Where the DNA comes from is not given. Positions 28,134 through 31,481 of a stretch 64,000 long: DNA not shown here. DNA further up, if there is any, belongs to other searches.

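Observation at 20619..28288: Head-to-tail amplification of an adhesin-leader-GAF cassette with an exact novel joint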

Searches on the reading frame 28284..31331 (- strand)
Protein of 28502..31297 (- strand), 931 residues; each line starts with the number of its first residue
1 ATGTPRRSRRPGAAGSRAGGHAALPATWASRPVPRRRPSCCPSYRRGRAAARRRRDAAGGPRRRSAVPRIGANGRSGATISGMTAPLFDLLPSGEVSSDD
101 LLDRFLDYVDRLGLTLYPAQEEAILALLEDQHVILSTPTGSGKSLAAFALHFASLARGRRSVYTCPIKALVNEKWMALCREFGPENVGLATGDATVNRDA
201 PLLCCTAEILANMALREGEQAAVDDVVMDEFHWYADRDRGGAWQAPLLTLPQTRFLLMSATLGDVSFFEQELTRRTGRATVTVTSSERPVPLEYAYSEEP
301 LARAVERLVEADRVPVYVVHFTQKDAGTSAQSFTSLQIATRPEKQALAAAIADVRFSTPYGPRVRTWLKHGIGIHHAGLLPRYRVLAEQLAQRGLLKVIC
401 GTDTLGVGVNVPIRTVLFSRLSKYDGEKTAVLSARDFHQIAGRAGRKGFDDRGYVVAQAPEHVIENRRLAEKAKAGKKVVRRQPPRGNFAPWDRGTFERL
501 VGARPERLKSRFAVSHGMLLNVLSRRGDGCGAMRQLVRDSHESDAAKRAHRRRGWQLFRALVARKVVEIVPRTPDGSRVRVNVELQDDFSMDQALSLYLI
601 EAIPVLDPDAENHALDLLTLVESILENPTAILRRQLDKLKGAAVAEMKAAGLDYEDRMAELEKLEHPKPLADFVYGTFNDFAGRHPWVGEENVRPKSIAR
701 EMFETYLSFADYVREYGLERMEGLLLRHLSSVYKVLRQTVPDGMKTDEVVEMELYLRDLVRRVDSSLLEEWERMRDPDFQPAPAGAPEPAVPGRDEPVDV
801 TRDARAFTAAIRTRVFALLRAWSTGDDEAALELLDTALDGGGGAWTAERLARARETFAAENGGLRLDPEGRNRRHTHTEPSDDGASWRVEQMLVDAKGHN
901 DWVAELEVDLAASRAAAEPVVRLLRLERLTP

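Call 9: search_protein_families(library=pfam, proteins=[window:28502-31297:-, window:28284-31331:-], max_evalue=0.01)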
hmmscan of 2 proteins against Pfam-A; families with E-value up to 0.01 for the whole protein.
window:28502-31297:- (931 aa): 5 families
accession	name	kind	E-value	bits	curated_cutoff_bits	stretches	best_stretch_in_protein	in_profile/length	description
PF12029.13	DUF3516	-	5.7e-151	504.2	25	1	459-925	1-463/464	Domain of unknown function (DUF3516)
PF00270.35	DEAD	-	6.1e-18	65.6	26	1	118-263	2-161/167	DEAD/DEAH box helicase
PF22527.2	DEXQc_Suv3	-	9.8e-09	35.4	27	1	136-253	19-124/154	DEXQ-box helicase domain of Suv3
PF04851.21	ResIII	-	9.7e-07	29.3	22.5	1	115-262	3-162/164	Type III restriction enzyme, res subunit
PF00271.37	Helicase_C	-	6.2e-05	23.7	23.5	1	370-448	40-110/110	Helicase conserved C-terminal domain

window:28284-31331:- (1015 aa): 0 families
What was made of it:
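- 28502..31201 (-): DEAD/DEAH + DUF3516 helicase. It is the conserved anchor gene and not part of the cassette. Pfam (call 9).
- Checked: The real gene there is a minus-strand DEAD/DUF3516 helicase, 28502-31201 (call 9).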

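Call 11: search_protein_families(library=ncbifam, proteins=[window:28502-31297:-], max_evalue=0.01)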
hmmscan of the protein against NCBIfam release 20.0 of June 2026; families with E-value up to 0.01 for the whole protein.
window:28502-31297:- (931 aa): 13 families
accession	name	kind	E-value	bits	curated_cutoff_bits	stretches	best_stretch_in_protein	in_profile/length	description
NF002654.0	PRK02362.1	equivalog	2.6e-32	112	887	1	109-462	16-397/739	ATP-dependent DNA helicase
NF040935.1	helicase_Hel308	equivalog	9.5e-32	109.9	1200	2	316-457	250-398/704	ATP-dependent DNA helicase Hel308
NF002251.0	PRK01172.1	equivalog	1.5e-31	109.4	891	1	102-456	9-372/674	ATP-dependent DNA helicase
NF001308.0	PRK00254.1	equivalog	7.3e-27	93.9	1216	2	337-457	264-385/720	ATP-dependent DNA helicase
TIGR04121.1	DEXH_lig_assoc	equivalog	7.3e-15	53.7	850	1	105-285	3-208/804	ligase-associated DNA damage response DEXH box helicase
NF010338.0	PRK13767.1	equivalog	5e-07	28.3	849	1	116-157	34-75/877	ATP-dependent helicase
TIGR00614.1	recQ_fam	subfamily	1.9e-06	27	219.8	0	118-178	14-71/470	RecQ family ATP-dependent DNA helicase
TIGR03817.1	DECH_helic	hypoth_equivalog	3.5e-06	25.5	874.1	1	119-194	40-116/742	helicase/secretion neighborhood putative DEAH-box helicase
TIGR01587.1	cas3_core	equivalog_domain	1.7e-05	24.1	102.45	1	133-192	2-63/358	CRISPR-associated helicase Cas3'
TIGR01389.1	recQ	equivalog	8.3e-05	21.2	640.2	0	373-477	252-349/591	DNA helicase RecQ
NF008279.0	PRK11057.1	equivalog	0.0011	17.5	1015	0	373-481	264-364/608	ATP-dependent DNA helicase RecQ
NF008662.0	PRK11664.1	equivalog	0.0021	16.4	1053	1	122-298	12-189/813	ATP-dependent helicase HrpB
TIGR04095.1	dnd_restrict_1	equivalog_domain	0.007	15.4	600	0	114-187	7-82/451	DNA phosphorothioation system restriction enzyme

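Call 17: find_related_loci(query=window:28502-31201:-, collection=genome_contigs, flank=10000)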
Query window:28502-31201:- (899 aa) in genome_contigs; peptide patterns used: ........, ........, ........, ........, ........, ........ (x = any residue, [..] = any of these).
598 stretches matched a pattern (row limit reached: there are more); 572 encode a relative of the query (tblastn E <= 1e-3); the best 80 are kept; 80 distinct loci.
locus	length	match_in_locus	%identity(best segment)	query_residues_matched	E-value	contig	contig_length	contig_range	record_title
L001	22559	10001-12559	96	47-899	0e+0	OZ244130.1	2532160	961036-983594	MAG: Vicinamibacterales bacterium isolate 91d79e5c-02a4-4b4d-8047-b2bdf700176b genome assembly, chromosome: 1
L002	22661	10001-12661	90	21-899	0e+0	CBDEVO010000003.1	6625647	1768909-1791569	MAG: Vicinamibacterales bacterium isolate af2fa338-4f39-4c0d-83fa-ec8062318583 genome assembly, contig: contig_3, whole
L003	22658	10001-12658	89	13-899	0e+0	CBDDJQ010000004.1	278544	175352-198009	MAG: Vicinamibacterales bacterium isolate 129384ec-5128-4c8d-99b8-9bb019431b25 genome assembly, contig: contig_4, whole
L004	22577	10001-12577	93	39-899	0e+0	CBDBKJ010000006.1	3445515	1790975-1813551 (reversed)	MAG: Vicinamibacterales bacterium isolate 439a5d20-bfdb-4aba-b463-0bc3b0a73bd6 genome assembly, contig: contig_6, whole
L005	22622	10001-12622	90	27-899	0e+0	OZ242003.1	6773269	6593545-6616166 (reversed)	MAG: Vicinamibacterales bacterium isolate a81303e6-5222-43c3-8420-e6164aabff0e genome assembly, chromosome: 1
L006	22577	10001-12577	91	41-899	0e+0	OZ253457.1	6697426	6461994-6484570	MAG: Vicinamibacterales bacterium isolate 96a1e1f6-da0d-41ae-928b-732dd312bced genome assembly, chromosome: 1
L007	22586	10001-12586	91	37-899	0e+0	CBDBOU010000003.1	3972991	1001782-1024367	MAG: Vicinamibacterales bacterium isolate 2866737b-c32a-4dfb-a915-985df9d893ca genome assembly, contig: contig_3, whole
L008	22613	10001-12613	90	29-898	0e+0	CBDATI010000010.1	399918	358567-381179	MAG: Vicinamibacterales bacterium isolate 9032b1d6-987d-442b-851f-814444474a9f genome assembly, contig: contig_10, whole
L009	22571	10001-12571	91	43-899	0e+0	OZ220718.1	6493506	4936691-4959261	MAG: Vicinamibacterales bacterium isolate 0ce2d42f-2bf0-44bc-a671-070680eb922c genome assembly, chromosome: 1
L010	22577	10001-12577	93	41-899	0e+0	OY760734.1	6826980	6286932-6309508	MAG: Vicinamibacterales bacterium isolate 10b48155-431e-4809-9d43-759f23ff96f9 genome assembly, chromosome: 1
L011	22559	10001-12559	92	46-899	0e+0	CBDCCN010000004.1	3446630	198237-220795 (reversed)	MAG: Vicinamibacterales bacterium isolate 1d3aa380-3d16-43da-b993-60d5eb5b4b02 genome assembly, contig: contig_4, whole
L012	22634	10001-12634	91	23-899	0e+0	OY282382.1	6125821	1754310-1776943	MAG: uncultured Vicinamibacterales bacterium isolate e65da963-7c29-4b68-91ce-224fd25ea74c genome assembly, chromosome: 1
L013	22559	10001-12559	91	43-898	0e+0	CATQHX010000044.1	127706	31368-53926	MAG: Vicinamibacterales bacterium isolate b531ce64-1057-46bd-a004-e227214a256a genome assembly, contig: contig_44, whole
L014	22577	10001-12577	89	39-897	0e+0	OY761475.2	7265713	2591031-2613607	MAG: Vicinamibacterales bacterium isolate 01def6b1-0c8c-435d-859a-076764f3ef92 genome assembly, chromosome: 1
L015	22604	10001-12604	89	45-888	0e+0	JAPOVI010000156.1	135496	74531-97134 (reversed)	MAG: Acidobacteria bacterium isolate COS1_bin_16 NODE_94_length_135496_cov_11.6301, whole genome shotgun sequence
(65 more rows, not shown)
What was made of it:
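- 28502..31201 (-): 80 orthologous loci (call 17).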
